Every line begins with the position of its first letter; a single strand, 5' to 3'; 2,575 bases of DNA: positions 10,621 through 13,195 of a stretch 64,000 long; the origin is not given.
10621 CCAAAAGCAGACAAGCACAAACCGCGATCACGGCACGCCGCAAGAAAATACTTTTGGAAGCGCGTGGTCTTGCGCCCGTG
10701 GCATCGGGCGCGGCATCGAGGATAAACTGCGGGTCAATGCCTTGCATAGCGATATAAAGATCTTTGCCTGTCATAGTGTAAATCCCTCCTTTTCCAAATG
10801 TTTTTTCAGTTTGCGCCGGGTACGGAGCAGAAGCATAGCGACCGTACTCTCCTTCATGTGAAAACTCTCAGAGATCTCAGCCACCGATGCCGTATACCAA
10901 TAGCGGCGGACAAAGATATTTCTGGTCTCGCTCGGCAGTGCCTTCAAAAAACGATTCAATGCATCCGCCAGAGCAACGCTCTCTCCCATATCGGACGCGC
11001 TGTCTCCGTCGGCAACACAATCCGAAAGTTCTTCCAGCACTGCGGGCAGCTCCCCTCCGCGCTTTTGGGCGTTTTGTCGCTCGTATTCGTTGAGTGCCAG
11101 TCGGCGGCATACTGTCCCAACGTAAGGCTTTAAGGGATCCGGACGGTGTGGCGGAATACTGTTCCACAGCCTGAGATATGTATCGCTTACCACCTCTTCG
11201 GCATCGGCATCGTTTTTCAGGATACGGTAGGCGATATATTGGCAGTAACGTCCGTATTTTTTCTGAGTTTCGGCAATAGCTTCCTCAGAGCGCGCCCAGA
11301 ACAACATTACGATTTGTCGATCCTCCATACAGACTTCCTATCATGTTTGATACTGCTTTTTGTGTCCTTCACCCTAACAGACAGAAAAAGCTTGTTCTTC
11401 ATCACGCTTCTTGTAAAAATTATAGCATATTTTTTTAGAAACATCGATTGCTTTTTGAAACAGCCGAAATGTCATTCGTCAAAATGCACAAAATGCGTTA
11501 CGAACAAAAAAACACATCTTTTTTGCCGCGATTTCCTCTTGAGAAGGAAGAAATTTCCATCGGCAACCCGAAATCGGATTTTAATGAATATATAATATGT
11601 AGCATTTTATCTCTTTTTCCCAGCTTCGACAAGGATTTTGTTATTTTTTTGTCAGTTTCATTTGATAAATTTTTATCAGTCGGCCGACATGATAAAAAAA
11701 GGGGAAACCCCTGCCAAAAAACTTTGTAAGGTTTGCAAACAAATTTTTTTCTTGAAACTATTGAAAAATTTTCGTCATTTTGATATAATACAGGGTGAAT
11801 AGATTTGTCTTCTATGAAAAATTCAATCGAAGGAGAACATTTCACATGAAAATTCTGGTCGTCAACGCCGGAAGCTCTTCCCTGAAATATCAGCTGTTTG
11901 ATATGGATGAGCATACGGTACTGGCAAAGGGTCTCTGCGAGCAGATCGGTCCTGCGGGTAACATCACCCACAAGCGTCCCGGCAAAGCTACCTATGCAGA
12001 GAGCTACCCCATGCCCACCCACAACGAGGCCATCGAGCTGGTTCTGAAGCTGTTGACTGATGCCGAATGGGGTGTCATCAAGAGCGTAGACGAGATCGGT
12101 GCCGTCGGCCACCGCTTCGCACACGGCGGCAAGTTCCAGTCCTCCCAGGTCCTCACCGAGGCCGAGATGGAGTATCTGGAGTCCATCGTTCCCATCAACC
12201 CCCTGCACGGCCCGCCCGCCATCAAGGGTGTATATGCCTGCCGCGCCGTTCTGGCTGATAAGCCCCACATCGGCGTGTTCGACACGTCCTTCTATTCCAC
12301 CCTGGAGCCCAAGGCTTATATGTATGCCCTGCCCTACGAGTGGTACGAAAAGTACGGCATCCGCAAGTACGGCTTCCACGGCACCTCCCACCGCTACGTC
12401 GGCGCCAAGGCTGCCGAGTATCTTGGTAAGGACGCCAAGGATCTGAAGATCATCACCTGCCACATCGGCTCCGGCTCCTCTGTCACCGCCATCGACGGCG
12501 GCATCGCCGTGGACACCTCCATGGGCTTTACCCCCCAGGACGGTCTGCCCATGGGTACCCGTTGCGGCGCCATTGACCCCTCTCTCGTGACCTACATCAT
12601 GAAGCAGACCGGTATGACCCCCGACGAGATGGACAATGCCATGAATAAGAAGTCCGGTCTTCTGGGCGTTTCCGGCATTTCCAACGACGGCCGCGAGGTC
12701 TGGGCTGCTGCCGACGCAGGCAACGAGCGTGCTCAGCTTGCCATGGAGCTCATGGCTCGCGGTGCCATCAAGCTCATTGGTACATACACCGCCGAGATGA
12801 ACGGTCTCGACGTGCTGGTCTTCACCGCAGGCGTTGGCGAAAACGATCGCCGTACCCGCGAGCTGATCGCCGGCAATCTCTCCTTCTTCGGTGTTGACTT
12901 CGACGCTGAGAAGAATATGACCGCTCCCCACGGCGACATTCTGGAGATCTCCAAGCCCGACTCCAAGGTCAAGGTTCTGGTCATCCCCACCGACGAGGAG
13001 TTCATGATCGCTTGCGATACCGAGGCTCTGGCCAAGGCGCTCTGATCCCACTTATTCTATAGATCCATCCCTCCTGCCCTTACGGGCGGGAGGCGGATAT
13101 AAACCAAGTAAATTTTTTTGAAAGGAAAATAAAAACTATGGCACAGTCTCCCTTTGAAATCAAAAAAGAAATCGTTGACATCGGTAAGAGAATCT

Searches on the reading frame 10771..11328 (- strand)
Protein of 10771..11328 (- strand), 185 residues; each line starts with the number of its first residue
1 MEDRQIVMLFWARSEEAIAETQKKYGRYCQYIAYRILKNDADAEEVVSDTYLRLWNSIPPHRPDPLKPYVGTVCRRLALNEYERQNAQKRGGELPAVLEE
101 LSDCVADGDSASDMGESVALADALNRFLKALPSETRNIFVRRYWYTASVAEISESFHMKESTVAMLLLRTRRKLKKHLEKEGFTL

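Call 9: search_protein_families(library=pfam, proteins=[window:10771-11328:-], max_evalue=0.001)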
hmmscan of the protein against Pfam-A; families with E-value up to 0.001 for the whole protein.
window:10771-11328:- (185 aa): 4 families
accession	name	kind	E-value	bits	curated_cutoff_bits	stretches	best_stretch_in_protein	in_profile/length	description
PF04542.20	Sigma70_r2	-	1.1e-10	41.6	24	1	24-86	4-69/71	Sigma-70 region 2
PF08281.18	Sigma70_r4_2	-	1e-09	38.3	25.7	1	123-174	3-54/54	Sigma-70, region 4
PF07638.17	Sigma70_ECF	-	3e-09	37.5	21.1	1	72-179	81-184/185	ECF sigma factor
PF04545.22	Sigma70_r4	-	2.2e-07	30.7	24.1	1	128-176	2-50/50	Sigma-70, region 4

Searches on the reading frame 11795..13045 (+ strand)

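Call 8: search_protein_families(library=pfam, proteins=[window:11795-13045:+], max_evalue=0.001)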
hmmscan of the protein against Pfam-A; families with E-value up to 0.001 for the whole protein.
window:11795-13045:+ (416 aa): 1 family
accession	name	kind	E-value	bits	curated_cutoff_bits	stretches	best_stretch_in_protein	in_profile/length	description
PF00871.23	Acetate_kinase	-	5e-134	447.3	22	1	19-406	1-391/392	Acetokinase family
